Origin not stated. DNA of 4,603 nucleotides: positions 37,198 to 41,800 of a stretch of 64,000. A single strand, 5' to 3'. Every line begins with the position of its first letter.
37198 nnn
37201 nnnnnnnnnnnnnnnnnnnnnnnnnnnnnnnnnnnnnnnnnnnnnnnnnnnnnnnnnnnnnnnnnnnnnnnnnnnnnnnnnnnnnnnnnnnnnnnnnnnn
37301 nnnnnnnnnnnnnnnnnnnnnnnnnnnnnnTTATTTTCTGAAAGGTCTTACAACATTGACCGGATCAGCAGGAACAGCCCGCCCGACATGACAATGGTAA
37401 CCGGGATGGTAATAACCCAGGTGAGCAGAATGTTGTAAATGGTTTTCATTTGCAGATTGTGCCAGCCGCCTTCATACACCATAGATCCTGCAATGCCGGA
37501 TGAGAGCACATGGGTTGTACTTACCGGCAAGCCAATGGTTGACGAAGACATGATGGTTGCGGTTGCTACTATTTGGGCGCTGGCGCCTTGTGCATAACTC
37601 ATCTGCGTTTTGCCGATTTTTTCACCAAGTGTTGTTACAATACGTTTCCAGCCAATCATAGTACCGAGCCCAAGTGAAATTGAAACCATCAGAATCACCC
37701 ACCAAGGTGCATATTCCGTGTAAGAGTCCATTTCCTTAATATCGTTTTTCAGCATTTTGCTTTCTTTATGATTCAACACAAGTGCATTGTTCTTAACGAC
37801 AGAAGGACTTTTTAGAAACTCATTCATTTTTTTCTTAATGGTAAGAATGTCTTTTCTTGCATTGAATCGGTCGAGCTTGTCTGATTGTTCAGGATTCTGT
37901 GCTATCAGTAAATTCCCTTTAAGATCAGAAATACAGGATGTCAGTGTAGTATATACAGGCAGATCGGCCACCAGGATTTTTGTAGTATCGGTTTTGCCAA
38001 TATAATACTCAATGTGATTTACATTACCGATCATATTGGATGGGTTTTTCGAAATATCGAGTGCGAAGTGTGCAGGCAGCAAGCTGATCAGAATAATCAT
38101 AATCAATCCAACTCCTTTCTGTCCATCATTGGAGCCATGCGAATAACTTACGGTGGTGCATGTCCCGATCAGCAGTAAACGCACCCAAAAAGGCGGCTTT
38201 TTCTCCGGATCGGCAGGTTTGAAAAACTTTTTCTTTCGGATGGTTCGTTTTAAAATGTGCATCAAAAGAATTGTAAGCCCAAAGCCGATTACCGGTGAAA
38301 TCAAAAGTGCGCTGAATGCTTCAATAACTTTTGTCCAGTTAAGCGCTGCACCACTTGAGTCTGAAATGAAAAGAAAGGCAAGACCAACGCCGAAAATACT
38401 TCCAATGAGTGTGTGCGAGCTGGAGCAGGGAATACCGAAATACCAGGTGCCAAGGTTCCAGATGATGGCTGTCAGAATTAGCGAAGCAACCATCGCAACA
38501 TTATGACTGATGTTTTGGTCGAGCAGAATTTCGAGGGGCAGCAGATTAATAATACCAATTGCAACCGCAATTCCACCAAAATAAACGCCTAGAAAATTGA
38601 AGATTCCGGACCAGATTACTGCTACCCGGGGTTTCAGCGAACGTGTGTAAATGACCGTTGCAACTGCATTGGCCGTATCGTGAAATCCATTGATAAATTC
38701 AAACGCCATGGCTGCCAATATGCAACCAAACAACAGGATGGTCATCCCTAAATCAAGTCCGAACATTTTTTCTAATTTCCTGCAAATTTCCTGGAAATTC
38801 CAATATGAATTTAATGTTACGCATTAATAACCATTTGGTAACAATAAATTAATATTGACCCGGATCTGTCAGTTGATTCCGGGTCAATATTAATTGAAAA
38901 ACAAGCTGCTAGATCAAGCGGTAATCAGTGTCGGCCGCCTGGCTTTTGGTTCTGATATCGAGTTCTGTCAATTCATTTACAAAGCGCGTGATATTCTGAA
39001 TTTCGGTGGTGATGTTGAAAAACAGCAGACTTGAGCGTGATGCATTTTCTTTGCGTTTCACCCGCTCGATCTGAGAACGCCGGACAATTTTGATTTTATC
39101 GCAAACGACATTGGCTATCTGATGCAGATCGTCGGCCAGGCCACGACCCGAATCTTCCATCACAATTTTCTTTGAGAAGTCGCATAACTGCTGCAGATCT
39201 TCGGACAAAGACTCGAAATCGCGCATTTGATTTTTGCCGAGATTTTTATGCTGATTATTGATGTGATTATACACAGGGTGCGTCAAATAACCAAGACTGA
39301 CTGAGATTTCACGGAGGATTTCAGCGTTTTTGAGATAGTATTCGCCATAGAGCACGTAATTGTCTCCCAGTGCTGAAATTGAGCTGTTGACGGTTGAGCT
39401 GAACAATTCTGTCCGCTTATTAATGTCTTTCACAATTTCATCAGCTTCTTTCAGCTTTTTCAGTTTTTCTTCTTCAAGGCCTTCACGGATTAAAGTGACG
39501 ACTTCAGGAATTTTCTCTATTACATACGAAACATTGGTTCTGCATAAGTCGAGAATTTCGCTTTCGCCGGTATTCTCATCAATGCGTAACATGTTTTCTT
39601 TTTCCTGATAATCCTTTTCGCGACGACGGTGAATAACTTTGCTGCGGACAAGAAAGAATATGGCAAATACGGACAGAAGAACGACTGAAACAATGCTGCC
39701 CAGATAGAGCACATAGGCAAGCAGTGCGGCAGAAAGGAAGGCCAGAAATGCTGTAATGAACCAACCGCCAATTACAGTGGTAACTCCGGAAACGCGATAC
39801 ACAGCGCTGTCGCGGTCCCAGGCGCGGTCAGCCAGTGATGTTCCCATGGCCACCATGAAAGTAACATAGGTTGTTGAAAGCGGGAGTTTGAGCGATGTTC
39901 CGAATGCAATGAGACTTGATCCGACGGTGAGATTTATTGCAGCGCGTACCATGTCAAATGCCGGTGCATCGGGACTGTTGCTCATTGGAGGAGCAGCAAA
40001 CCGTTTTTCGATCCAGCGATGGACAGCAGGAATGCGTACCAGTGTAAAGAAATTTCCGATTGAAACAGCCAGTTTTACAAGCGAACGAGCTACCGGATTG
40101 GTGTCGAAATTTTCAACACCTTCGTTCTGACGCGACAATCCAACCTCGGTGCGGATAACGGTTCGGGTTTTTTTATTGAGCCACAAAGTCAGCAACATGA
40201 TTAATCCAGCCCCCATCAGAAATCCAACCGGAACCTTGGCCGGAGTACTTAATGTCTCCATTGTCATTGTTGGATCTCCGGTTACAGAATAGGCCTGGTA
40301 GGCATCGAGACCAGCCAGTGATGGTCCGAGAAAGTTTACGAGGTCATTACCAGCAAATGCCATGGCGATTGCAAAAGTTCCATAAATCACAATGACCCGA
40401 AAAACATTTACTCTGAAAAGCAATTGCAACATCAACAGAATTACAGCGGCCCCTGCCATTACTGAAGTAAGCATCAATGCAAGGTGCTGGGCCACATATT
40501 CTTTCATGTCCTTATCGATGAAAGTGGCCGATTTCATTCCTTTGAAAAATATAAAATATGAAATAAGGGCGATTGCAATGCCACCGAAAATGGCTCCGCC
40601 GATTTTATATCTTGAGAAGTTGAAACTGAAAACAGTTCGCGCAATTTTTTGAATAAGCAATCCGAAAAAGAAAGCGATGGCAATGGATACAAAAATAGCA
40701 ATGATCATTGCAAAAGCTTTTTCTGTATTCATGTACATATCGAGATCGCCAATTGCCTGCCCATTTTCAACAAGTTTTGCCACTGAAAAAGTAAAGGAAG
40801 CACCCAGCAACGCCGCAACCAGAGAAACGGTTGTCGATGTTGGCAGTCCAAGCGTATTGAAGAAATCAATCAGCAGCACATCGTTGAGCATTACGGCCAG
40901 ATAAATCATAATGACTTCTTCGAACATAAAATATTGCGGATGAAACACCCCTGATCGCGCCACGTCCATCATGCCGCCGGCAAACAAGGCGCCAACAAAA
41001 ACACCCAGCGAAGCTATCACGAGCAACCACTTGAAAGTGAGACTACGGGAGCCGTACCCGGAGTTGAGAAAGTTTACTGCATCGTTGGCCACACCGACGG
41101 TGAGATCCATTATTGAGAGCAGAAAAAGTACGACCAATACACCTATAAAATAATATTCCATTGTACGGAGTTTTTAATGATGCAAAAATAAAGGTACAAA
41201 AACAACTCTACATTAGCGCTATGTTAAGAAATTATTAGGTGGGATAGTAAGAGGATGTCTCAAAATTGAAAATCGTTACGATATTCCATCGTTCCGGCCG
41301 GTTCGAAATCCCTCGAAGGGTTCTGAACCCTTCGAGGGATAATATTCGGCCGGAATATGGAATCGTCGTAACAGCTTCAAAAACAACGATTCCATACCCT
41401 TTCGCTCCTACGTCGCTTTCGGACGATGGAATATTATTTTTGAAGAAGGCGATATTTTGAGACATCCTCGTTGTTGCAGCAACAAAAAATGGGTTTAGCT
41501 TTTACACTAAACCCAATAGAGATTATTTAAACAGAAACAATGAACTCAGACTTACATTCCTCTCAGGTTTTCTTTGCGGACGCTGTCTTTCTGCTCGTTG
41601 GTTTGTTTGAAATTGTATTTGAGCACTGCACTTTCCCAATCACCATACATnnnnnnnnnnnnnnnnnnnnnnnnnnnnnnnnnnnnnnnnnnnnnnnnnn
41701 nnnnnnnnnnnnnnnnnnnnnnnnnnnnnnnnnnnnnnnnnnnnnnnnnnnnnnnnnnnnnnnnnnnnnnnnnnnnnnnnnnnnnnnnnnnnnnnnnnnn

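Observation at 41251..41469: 219-bp element with perfect 16-bp terminal inverted repeats and four nested hairpins between a phosphate transporter gene and an acid phosphatase gene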

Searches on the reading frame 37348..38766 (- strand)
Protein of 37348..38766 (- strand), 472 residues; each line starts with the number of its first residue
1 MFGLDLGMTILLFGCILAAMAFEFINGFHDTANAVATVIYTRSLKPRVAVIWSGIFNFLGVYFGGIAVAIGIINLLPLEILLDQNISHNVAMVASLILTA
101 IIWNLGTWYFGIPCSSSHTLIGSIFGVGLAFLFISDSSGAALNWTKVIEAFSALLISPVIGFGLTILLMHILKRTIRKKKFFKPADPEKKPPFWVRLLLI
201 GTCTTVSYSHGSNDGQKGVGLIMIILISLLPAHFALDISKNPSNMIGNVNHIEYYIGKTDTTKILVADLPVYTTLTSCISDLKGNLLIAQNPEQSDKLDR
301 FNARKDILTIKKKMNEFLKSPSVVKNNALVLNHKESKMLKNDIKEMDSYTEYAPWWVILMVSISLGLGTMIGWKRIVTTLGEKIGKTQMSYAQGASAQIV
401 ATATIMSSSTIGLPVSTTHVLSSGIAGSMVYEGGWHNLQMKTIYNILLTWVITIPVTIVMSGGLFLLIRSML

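Call 12: search_protein_families(library=pfam, proteins=[window:37348-38766:-])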
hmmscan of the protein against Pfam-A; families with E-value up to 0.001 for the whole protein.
window:37348-38766:- (472 aa): 1 family
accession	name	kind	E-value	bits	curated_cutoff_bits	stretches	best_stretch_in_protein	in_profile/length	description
PF01384.25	PHO4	-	6.8e-86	288.8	33.7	1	26-461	1-350/350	Phosphate transporter family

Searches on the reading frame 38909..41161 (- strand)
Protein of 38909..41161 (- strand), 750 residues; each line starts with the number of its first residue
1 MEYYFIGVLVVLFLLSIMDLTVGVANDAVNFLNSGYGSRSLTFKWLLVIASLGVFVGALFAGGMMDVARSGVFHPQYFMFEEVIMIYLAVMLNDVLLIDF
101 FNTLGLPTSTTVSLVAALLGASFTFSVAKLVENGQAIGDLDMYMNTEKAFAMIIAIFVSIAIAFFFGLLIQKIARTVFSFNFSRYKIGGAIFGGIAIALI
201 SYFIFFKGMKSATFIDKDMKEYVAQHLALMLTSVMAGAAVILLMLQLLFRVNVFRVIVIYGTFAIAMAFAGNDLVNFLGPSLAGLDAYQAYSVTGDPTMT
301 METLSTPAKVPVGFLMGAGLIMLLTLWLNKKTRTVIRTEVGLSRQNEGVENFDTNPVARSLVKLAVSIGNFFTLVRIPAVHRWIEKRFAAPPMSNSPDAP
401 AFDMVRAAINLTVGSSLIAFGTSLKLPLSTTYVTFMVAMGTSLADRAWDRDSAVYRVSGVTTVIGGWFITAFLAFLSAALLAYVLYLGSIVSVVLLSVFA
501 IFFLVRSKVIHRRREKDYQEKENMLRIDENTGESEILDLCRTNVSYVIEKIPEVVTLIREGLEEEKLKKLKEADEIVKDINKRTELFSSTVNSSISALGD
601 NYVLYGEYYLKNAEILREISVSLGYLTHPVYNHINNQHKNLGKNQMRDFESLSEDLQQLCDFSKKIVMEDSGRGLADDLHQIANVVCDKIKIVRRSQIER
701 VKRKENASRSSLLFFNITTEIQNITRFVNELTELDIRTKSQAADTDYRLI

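Call 12: search_protein_families(library=pfam, proteins=[window:38909-41161:-])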
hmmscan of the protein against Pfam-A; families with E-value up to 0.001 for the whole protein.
window:38909-41161:- (750 aa): 1 family
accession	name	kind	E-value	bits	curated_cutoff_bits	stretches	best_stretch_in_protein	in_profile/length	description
PF01384.25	PHO4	-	3.9e-25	89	33.7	2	25-322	3-261/350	Phosphate transporter family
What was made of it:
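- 38909..41161 (-): Flanking gene: PHO4-family phosphate transporter (750 aa). call 12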

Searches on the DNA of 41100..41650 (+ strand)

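Call 11: search_rna_families(source=window, start=41100, end=41650, threshold=evalue, max_evalue=10)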
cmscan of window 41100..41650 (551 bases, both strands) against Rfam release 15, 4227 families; matches with E-value up to 10: 12.
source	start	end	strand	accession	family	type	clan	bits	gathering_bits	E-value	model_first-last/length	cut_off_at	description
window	41296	41351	-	RF00642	mir-23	Gene; miRNA;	-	25.3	52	0.0045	1-73/73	no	mir-23 microRNA precursor family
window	41305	41446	-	RF00514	His_leader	Cis-reg; leader;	-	21.3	49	0.37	1-126/126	no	Histidine operon leader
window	41493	41532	+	RF01349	CRISPR-DR40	Gene; CRISPR;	-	19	42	5.1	1-30/30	no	CRISPR RNA direct repeat element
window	41312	41336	-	RF03371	mir-4788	Gene; miRNA;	-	17.9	91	1.7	1-80/80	no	mir-4788 microRNA precursor family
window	41308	41340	+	RF00514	His_leader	Cis-reg; leader;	-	17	49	2.7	91-119/126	no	Histidine operon leader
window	41150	41186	+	RF01379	CRISPR-DR66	Gene; CRISPR;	CL00014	16.9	45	3.9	1-37/37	no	CRISPR RNA direct repeat element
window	41379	41551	-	RF01819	RsaD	Gene; sRNA;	-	16.2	50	2.3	1-189/189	no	RNA Staph. aureus D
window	41295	41407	+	RF01649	ceN67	Gene; snRNA; snoRNA; HACA-box;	-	15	70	7.5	1-130/130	no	Caenorhabditis snoRNA ceN67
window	41438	41546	+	RF02958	drum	Gene; sRNA;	-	14.9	43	3.4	1-112/112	no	drum RNA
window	41311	41339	+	RF04142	mir-1299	Gene; miRNA;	-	14.8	89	7.4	1-83/83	no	mir-1299 microRNA precursor family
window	41489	41516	-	RF00824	mir-50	Gene; miRNA;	CL00089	13.5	43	8.2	25-52/75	no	mir-50 microRNA precursor family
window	41417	41476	-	RF02281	TtnuCD4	Gene; snRNA; snoRNA; CD-box;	-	13.5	60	9.4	1-60/60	no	Tetrahymena snoRNA TtnuCD4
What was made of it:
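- On Rfam RNA families: Relaxed search gives only sub-threshold chance hits (call 11).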

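Call 16: search_dna_similar(query=window:41251-41469:+, collection=plasmids, mode=distant, max_evalue=0.001)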
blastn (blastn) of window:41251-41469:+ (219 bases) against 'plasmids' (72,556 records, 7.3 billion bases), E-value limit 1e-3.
No match.

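Call 17: search_dna_similar(query=window:41251-41469:+, collection=phages, mode=distant, max_evalue=0.001)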
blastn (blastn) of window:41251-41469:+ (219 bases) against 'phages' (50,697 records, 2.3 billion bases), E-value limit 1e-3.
No match.
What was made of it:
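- Tried and rejected: Plasmid and phage collections. blastn found no match (calls 16, 17).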

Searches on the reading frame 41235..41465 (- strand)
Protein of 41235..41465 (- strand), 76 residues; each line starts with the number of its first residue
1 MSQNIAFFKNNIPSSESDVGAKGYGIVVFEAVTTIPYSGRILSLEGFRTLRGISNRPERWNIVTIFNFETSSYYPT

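Call 12: search_protein_families(library=pfam, proteins=[window:41235-41465:-])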
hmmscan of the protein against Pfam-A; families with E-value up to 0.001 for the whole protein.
window:41235-41465:- (76 aa): 0 families
